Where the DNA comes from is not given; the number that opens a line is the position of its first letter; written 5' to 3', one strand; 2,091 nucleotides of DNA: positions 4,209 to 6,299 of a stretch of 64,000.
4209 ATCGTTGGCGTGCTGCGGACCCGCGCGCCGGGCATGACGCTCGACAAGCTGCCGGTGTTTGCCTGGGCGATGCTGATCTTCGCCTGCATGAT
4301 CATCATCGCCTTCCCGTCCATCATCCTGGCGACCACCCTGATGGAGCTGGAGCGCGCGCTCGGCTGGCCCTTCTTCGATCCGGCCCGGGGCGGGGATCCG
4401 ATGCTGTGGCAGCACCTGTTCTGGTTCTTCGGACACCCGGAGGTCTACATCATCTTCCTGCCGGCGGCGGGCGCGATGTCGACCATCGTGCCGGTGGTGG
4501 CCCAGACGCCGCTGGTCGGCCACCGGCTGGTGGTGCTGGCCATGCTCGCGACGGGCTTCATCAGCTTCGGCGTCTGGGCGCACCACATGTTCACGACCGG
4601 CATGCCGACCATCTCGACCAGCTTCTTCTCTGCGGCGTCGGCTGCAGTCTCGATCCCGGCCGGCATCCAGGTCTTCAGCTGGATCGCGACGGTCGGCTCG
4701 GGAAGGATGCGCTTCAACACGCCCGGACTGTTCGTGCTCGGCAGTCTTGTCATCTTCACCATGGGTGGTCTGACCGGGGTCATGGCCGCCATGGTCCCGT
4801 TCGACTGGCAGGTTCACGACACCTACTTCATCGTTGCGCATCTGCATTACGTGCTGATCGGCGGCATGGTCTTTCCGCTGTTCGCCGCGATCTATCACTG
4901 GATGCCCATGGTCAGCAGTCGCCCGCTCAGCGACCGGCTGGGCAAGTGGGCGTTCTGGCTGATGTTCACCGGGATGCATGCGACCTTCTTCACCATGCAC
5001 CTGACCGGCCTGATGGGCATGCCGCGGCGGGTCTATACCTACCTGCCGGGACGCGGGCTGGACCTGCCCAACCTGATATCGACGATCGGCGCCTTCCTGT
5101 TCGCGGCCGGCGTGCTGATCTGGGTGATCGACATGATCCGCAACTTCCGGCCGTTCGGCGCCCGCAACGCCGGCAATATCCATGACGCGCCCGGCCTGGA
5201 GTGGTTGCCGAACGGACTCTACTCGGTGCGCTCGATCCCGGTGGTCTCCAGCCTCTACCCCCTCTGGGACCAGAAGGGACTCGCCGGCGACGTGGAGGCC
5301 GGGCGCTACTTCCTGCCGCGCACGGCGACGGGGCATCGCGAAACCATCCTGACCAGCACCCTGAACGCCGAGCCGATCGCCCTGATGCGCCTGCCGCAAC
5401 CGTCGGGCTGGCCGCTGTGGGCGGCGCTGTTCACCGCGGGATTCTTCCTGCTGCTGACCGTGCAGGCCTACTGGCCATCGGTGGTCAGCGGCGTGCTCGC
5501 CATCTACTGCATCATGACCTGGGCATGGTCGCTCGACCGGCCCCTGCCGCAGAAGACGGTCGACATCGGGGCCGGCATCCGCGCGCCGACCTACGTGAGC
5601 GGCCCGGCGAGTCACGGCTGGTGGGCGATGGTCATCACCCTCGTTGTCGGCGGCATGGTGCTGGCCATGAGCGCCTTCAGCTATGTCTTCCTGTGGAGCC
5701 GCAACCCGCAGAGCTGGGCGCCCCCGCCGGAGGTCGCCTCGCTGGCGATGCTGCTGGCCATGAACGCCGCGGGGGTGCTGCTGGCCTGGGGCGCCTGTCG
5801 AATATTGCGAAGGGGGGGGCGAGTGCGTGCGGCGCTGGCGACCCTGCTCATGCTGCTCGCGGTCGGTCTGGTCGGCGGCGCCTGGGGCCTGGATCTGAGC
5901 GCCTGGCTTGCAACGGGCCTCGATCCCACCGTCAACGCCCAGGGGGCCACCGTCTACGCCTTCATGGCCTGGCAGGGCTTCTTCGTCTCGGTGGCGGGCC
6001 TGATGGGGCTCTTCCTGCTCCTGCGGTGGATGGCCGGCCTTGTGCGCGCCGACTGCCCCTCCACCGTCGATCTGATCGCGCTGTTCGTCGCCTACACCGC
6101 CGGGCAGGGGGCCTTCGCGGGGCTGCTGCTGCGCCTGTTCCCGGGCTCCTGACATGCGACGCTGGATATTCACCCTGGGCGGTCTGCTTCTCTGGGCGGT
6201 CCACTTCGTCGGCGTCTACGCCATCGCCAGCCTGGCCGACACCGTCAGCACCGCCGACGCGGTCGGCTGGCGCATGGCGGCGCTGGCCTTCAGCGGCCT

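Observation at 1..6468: Self-contained PQQ dehydrogenase to oxidase electron-transfer module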

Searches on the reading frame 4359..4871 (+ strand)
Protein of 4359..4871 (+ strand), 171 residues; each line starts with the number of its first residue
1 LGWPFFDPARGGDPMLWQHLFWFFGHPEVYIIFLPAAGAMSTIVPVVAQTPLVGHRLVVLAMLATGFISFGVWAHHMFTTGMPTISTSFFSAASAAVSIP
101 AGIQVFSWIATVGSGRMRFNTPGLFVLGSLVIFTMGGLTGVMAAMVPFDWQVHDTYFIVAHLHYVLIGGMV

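Call 78: search_solved_structures(query=window:4359-4871:+, max_evalue=1e-10, show_alignments=5)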
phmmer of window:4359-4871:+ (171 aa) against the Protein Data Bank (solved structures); distinct sequences matched with E-value up to 1e-10: 41.
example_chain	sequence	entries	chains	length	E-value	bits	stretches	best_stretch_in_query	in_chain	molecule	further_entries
1qle_A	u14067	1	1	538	6e-53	182.8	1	2-169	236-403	CYTOCHROME C OXIDASE POLYPEPTIDE I-BETA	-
1ar1_A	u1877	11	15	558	6.4e-53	182.7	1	2-169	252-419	CYTOCHROME C OXIDASE | Cytochrome c oxidase subunit 1-beta | Cytochrome c oxidase subunit 1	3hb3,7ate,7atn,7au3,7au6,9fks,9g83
3ehb_A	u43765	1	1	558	6.4e-53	182.7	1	2-169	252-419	Cytochrome c oxidase subunit 1-beta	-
7jro_a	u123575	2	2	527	2.8e-52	180.6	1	4-170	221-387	COX1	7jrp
6pw1_A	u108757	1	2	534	6e-50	173.1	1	2-169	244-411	Cytochrome c oxidase subunit 1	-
3omi_A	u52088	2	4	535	6e-50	173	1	2-169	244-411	Cytochrome c oxidase, aa3 type, subunit I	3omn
6ci0_A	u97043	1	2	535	6e-50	173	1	2-169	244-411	Cytochrome c oxidase subunit 1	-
6pw0_A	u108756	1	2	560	6.6e-50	172.9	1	2-169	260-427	Cytochrome c oxidase subunit 1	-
1m56_A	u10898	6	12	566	6.7e-50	172.9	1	2-169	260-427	CYTOCHROME C OXIDASE | Cytochrome c oxidase subunit 1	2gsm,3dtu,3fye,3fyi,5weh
8c8q_A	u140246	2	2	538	1.2e-49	172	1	3-169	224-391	Cytochrome c oxidase subunit 1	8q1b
3om3_A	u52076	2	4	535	1.4e-49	171.8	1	2-169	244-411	Cytochrome c oxidase, aa3 type, subunit I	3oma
1m57_A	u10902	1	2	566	2e-49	171.3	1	2-169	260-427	CYTOCHROME C OXIDASE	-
8ugh_4A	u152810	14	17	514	6.2e-49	169.8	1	3-170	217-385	Cytochrome c oxidase subunit 1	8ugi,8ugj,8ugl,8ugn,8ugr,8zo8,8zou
7xma_B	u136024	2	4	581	6.3e-49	169.7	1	3-170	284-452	Cytochrome c oxidase subunit 2,Cytochrome c oxidase subunit 1 | CYTOCHROME C OXIDASE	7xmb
5z62_A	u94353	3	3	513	7.1e-49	169.5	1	3-170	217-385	Cytochrome c oxidase subunit 1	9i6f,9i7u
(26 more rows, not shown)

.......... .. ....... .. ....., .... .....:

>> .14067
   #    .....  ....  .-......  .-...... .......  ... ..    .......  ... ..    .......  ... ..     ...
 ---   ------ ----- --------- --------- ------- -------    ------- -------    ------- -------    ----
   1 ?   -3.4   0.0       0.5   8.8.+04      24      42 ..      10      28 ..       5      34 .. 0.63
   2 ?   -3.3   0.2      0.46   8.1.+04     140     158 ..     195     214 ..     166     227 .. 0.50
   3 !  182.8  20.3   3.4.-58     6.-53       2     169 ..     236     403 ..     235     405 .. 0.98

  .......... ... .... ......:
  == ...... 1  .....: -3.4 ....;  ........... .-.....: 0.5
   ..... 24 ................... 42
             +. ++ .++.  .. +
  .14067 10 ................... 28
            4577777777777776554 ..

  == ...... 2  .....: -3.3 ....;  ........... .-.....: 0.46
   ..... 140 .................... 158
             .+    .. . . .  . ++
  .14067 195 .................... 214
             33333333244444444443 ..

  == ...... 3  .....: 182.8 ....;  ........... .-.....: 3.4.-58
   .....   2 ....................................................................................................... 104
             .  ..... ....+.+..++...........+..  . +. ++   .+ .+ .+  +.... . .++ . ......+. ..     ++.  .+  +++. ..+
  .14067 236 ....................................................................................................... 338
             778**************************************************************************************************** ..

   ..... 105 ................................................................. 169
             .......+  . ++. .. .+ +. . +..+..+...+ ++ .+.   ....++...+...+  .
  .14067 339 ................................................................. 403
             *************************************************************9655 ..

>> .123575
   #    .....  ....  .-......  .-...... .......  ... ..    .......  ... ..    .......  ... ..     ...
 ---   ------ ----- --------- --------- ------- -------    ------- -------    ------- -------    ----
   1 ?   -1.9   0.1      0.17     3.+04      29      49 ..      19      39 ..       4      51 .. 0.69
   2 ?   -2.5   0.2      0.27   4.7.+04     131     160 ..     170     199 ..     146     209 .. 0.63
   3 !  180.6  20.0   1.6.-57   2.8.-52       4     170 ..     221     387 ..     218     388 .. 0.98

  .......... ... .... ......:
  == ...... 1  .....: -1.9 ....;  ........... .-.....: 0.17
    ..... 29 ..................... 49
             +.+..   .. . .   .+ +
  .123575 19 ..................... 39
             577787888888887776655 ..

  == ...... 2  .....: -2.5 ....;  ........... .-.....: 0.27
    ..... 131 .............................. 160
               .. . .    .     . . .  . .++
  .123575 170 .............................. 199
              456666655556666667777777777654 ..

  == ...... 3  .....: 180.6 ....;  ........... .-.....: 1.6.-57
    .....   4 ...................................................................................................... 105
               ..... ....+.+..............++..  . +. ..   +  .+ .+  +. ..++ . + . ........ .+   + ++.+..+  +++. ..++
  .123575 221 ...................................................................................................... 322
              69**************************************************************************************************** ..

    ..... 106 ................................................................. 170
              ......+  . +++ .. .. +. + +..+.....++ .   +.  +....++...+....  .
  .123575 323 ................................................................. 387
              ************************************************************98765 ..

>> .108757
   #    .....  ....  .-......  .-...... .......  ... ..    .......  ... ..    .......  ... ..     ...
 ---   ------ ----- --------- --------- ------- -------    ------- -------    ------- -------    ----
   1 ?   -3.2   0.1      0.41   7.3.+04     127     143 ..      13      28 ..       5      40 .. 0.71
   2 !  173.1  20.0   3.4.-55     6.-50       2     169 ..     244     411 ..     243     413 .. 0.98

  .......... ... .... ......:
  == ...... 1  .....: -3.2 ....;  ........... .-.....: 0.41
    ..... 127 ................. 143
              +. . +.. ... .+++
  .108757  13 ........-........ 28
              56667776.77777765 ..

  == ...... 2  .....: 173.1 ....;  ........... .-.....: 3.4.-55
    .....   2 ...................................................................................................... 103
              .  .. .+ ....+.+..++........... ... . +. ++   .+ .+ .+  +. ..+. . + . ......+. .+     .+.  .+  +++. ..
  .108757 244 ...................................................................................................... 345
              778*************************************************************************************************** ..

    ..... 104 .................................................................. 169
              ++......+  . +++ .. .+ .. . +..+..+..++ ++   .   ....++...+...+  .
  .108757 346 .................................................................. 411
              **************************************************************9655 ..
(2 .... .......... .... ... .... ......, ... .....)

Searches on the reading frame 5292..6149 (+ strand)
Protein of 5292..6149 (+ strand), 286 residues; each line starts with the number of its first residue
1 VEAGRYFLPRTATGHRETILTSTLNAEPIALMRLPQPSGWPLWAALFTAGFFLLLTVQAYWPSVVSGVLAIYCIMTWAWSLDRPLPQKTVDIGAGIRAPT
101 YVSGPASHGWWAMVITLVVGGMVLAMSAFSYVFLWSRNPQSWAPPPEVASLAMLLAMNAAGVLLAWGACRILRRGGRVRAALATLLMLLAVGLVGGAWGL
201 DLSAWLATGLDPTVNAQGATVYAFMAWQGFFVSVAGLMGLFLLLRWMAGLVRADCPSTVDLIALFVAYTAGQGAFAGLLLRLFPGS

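Call 71: search_dna_similar(query=window:5292-6149:+, collection=plasmids, mode=protein, max_evalue=1e-8, max_rows=40, rows=spread)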
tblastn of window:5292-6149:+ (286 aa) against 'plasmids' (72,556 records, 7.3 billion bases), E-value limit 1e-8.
Records with a match: 176; places in all: 176; records where one place covers at least 80% of the query: 51.
Best place of each record, by identity: <60% 176.
By first word of the organism name: Sinorhizobium 67; Pseudosulfitobacter 46; Azospirillum 10; Sulfitobacter 9; Ensifer 9; Sphingobium 6; Agrobacterium 5; Novosphingobium 3; Rhizobium 2; Martelella 2; and 15 more.
By predicted mobility (MOB-suite, as given by PLSDB): non-mobilizable 103; mobilizable 61; conjugative 12.
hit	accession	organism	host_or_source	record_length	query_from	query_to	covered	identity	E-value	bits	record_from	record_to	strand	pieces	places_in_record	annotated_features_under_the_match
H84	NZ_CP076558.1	Sphingobium xenophagum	bacteria,La Roche-Posay thermal water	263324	1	281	98%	46.6%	5e-43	164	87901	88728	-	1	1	cbb3-type cytochrome c oxidase subunit I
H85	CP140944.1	Sinorhizobium meliloti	Medicago lupulina,whole organism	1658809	1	284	99%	39.3%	3e-29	124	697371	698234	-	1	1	ctaD: cytochrome c oxidase subunit I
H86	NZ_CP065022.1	Sinorhizobium meliloti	Medicago sativa subsp. varia (Martyn) ...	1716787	1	284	99%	39.3%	3e-29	124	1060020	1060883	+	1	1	none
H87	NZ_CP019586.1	Sinorhizobium meliloti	Medicago arborea,tissue sample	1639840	1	284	99%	39.0%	4e-29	123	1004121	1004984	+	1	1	none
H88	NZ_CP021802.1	Sinorhizobium meliloti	Medicago sativa,Single Cell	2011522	1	284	99%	38.6%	3e-28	120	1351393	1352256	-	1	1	none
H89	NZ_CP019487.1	Sinorhizobium meliloti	alfalfa,single cell,nitrogen fixing ...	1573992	1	284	99%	38.3%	6e-28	120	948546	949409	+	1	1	none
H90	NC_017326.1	Sinorhizobium meliloti SM11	-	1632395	1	284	99%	38.3%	6e-28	120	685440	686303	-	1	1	none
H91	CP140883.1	Sinorhizobium meliloti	Medicago lupulina,whole organism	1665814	1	284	99%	38.3%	6e-28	120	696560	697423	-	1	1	ctaD: cytochrome c oxidase subunit I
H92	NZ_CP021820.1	Sinorhizobium meliloti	Medicago truncatula,Single Cell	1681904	1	284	99%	38.3%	6e-28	120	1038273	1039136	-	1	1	none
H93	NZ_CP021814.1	Sinorhizobium meliloti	Medicago truncatula,Single Cell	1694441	1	284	99%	38.3%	6e-28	120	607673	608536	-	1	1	none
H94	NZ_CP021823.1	Sinorhizobium meliloti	Medicago truncatula,Single Cell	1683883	1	284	99%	38.3%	6e-28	120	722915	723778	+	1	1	none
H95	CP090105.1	Sinorhizobium meliloti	Medicago,Cell culture,Plant nodule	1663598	1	284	99%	37.9%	1e-27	119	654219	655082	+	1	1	ctaD: cytochrome c oxidase subunit I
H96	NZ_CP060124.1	Sphingobium yanoikuyae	Cell culture,soil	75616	1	145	51%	57.2%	5e-36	143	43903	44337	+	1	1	cbb3-type cytochrome c oxidase subunit I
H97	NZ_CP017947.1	Bosea sp. Tri-49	Oxytropis triphylla,cell culture,root ...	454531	1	142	50%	52.1%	1e-23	107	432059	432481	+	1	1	ctaD: cytochrome c oxidase subunit I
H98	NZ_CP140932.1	Sinorhizobium medicae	Medicago lupulina,whole organism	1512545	1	142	50%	47.6%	4e-24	108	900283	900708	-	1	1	none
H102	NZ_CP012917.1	Azospirillum brasilense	Digitaria eriantha,microbe,root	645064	1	142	50%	43.0%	5e-22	102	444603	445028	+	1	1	ctaD: cytochrome c oxidase subunit I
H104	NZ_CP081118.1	Sulfitobacter pontiacus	-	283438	1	140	49%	40.4%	3e-21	100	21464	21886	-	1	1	ctaD: cytochrome c oxidase subunit I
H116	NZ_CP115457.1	Sphingobium yanoikuyae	cell culture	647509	1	138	48%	39.6%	1e-20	99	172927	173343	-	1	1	cbb3-type cytochrome c oxidase subunit I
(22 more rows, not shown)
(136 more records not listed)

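Call 72: get_annotated_region(hit=H102, flank=10000)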
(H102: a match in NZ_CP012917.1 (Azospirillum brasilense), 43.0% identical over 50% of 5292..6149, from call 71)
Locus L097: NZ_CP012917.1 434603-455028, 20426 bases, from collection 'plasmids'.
description: Azospirillum brasilense strain Sp 7 plasmid ABSP7_p3, complete sequence
organism: Azospirillum brasilense (NCBI taxid 192)
taxonomy: Bacteria; Pseudomonadota; Alphaproteobacteria; Rhodospirillales; Azospirillaceae; Azospirillum; Azospirillum brasilense
host: -; source: Digitaria eriantha,microbe,root; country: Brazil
typing (MOB-suite, as given by PLSDB): non-mobilizable
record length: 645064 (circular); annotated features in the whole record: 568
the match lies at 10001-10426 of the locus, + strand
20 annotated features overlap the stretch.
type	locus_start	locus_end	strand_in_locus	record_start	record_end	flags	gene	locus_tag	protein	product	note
CDS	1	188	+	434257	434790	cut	-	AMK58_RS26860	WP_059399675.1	hypothetical protein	-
CDS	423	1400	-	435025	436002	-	-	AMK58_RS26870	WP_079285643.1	alpha/beta fold hydrolase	-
CDS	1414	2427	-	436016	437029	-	-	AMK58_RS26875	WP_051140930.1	ABC transporter ATP-binding protein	-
CDS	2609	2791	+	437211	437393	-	-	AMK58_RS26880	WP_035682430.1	zinc-finger domain-containing protein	-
CDS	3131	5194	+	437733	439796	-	-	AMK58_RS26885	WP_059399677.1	EAL domain-containing protein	-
CDS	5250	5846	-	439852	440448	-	-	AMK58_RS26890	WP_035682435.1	PDC sensor domain-containing protein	-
CDS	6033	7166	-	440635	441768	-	-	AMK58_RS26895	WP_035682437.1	c-type cytochrome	-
CDS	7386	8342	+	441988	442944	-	coxB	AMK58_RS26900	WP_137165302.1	cytochrome c oxidase subunit II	-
CDS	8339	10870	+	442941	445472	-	ctaD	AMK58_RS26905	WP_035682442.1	cytochrome c oxidase subunit I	-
CDS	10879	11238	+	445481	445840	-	-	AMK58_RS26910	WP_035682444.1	hypothetical protein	-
CDS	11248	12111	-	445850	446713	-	-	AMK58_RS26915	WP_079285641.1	DUF2189 domain-containing protein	-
CDS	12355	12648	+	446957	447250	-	-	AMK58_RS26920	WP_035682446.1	acylphosphatase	-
CDS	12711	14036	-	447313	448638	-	-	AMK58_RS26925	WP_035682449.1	nucleobase:cation symporter-2 family protein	-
CDS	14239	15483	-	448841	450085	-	-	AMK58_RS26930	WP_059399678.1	threonine ammonia-lyase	-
CDS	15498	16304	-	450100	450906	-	-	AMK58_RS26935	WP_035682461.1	carbon-nitrogen hydrolase family protein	-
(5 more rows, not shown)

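Call 73: get_annotated_region(hit=H104, flank=10000)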
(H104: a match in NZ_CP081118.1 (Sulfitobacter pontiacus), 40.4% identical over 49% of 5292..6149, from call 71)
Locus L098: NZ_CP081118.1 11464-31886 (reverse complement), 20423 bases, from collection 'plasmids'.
description: Sulfitobacter pontiacus strain W028 plasmid unnamed2, complete sequence
organism: Sulfitobacter pontiacus (NCBI taxid 60137)
taxonomy: Bacteria; Pseudomonadota; Alphaproteobacteria; Rhodobacterales; Roseobacteraceae; Sulfitobacter; Sulfitobacter pontiacus
host: -; source: -; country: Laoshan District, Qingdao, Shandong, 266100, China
typing (MOB-suite, as given by PLSDB): non-mobilizable
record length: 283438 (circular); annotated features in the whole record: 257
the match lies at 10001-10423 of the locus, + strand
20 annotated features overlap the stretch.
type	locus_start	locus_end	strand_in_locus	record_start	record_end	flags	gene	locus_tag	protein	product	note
CDS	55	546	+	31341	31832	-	-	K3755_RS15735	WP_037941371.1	MgtC/SapB family protein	-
CDS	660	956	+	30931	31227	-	-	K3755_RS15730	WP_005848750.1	hypothetical protein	-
CDS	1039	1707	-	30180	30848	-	-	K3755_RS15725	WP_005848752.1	L,D-transpeptidase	GO:0018104 - peptidoglycan-protein cross-linking [Evidence IEA]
CDS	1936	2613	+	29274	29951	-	-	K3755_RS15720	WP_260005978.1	gluconate 2-dehydrogenase subunit 3 family protein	-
CDS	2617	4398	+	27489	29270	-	-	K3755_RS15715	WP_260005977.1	GMC family oxidoreductase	-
CDS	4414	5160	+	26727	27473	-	-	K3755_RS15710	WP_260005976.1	c-type cytochrome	-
CDS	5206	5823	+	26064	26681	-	-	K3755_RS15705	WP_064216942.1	DedA family protein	GO:0055085 - transmembrane transport [Evidence IEA]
CDS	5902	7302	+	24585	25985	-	-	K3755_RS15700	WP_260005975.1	APC family permease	-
CDS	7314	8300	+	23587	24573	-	-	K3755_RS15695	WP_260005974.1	c-type cytochrome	-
CDS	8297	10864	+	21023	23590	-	ctaD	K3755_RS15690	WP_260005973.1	cytochrome c oxidase subunit I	-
CDS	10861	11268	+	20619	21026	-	-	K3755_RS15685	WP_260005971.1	hypothetical protein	-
CDS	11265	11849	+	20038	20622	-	-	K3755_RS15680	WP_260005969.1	cytochrome c oxidase assembly protein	-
CDS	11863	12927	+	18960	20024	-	-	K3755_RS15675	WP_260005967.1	c-type cytochrome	-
CDS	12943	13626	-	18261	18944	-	-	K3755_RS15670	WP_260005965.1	PhoP regulatory network YrbL family protein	-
CDS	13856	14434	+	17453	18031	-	-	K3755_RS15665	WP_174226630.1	TRAP transporter small permease subunit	-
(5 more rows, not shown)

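Call 74: get_annotated_region(hit=H116, flank=10000)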
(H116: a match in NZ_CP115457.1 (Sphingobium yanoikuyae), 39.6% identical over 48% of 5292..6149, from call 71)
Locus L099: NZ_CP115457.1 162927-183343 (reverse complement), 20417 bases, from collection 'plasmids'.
description: Sphingobium yanoikuyae strain CC4533 plasmid pKN1, complete sequence
organism: Sphingobium yanoikuyae (NCBI taxid 13690)
taxonomy: Bacteria; Pseudomonadota; Alphaproteobacteria; Sphingomonadales; Sphingomonadaceae; Sphingobium; Sphingobium yanoikuyae
host: -; source: cell culture; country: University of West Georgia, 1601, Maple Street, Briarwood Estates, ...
typing (MOB-suite, as given by PLSDB): non-mobilizable; mating-pair formation MPF_F
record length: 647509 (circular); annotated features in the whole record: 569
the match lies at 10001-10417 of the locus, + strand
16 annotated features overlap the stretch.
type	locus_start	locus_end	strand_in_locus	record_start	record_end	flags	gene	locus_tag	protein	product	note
CDS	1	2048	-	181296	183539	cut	-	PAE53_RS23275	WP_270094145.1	acyl-CoA dehydrogenase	-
CDS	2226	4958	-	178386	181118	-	-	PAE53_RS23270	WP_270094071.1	PAS domain-containing protein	-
CDS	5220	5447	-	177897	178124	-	-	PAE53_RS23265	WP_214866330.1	hypothetical protein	-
CDS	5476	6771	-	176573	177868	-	-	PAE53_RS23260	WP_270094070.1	sorbosone dehydrogenase family protein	-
CDS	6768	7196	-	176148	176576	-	-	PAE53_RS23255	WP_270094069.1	DUF2231 domain-containing protein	-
CDS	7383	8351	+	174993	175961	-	-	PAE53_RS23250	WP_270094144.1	cytochrome c oxidase subunit II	-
CDS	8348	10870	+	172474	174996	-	-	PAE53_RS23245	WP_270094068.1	cbb3-type cytochrome c oxidase subunit I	GO:0009060 - aerobic respiration [Evidence IEA]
CDS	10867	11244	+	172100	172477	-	-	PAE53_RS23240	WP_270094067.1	hypothetical protein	-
CDS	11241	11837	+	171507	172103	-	-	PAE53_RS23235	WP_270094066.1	cytochrome c oxidase assembly protein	-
CDS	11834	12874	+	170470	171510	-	-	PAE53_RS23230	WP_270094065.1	c-type cytochrome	-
CDS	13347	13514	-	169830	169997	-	-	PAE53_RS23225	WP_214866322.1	DUF1328 domain-containing protein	-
CDS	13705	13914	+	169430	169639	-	-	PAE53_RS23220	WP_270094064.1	hypothetical protein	-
CDS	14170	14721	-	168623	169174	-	-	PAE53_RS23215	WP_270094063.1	opacity protein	-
CDS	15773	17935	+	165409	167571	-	-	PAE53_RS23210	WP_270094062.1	catalase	-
CDS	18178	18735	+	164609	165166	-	-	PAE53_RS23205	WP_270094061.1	type 1 glutamine amidotransferase domain-containing protein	-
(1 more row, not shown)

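Call 94: search_solved_structures(query=window:5292-6149:+, max_evalue=10, show_alignments=1)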
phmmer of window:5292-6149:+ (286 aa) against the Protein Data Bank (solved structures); distinct sequences matched with E-value up to 10: 0.

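Call 95: search_protein_families(library=pfam, proteins=[window:5292-6149:+], max_evalue=10)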
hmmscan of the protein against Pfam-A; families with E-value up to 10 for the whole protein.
window:5292-6149:+ (286 aa): 0 families
